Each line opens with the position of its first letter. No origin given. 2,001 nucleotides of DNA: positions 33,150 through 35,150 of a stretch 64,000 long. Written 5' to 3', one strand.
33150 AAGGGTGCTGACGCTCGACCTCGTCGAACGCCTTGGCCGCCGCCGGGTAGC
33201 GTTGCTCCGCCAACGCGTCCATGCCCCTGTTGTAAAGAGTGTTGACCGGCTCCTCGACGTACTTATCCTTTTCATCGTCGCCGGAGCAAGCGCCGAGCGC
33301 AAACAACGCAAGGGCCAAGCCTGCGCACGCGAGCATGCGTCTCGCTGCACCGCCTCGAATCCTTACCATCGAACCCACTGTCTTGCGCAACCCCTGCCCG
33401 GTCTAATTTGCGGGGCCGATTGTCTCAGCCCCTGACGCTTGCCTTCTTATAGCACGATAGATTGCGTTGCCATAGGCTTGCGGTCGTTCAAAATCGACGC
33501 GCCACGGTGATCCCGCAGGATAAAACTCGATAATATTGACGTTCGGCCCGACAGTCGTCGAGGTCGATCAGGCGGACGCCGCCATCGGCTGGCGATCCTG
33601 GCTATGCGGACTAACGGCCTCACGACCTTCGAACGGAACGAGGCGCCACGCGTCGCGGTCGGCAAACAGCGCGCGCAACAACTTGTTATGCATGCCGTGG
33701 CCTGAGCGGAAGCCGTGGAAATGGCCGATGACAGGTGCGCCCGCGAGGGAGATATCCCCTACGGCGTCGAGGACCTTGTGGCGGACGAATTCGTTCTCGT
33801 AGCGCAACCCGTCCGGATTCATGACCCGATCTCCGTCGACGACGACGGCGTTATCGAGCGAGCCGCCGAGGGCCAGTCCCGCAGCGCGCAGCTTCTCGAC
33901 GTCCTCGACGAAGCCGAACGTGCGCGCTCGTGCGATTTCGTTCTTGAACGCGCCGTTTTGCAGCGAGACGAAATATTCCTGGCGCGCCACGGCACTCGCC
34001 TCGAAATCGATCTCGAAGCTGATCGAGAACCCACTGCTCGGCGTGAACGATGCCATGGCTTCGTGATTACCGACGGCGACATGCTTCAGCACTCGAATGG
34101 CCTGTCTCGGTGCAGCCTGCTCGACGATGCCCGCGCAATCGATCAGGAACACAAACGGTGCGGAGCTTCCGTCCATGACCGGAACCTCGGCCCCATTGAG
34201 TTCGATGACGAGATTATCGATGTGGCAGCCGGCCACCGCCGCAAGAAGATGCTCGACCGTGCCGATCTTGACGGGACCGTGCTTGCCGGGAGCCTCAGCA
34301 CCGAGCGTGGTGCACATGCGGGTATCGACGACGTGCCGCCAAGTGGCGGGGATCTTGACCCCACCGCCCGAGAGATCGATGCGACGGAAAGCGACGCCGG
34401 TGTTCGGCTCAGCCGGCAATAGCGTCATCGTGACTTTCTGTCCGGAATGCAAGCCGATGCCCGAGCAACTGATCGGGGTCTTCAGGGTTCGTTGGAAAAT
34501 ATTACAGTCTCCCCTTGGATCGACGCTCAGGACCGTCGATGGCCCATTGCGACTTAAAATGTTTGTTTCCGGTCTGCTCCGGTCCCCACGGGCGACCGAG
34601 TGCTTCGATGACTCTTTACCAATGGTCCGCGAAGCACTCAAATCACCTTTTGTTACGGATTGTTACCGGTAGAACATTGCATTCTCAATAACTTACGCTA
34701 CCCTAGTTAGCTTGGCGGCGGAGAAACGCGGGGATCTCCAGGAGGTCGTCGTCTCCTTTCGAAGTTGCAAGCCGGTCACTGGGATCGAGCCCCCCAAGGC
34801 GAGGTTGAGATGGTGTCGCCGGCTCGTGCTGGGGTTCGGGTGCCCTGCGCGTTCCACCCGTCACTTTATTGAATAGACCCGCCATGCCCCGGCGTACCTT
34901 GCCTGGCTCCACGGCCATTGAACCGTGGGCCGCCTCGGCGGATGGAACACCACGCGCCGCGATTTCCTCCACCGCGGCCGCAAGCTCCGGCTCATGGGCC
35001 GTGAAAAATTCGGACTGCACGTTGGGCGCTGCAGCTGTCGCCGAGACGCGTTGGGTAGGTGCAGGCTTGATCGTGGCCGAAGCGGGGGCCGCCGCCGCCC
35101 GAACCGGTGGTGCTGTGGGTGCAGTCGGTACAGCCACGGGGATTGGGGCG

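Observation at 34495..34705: lpxC lacks a canonical start codon at its conserved N-terminus; candidate AUU initiation behind a strong SD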

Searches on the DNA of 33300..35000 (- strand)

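Call 4: search_rna_families(source=window, start=33300, end=35000, threshold=evalue, max_evalue=1)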
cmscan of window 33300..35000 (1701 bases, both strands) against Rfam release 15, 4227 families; matches with E-value up to 1: 0.
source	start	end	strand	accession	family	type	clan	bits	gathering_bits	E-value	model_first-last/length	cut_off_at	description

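Call 61: search_rna_families(sources=[L027, L032, L035, L033, L052, L016, L041, L038, L002, L009], threshold=evalue, max_evalue=0.1)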
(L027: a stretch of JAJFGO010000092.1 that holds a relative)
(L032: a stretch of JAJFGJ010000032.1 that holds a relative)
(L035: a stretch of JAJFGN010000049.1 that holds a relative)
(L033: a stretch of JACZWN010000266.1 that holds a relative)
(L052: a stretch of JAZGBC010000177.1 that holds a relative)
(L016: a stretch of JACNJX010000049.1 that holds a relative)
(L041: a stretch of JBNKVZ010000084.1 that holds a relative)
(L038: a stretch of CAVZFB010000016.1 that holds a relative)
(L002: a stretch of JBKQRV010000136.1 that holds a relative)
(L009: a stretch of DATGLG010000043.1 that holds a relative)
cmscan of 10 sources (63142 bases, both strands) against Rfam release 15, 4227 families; matches with E-value up to 0.1: 0.
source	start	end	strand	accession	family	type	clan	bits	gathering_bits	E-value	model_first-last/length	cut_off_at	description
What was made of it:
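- On Any Rfam 15 RNA family: No hit at E <= 1 in window 33300-35000, and none at E <= 0.1 in 10 related loci (calls 4, 61).
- Tried and rejected: Scans of the window region and of 10 related loci found nothing (calls 4, 61).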
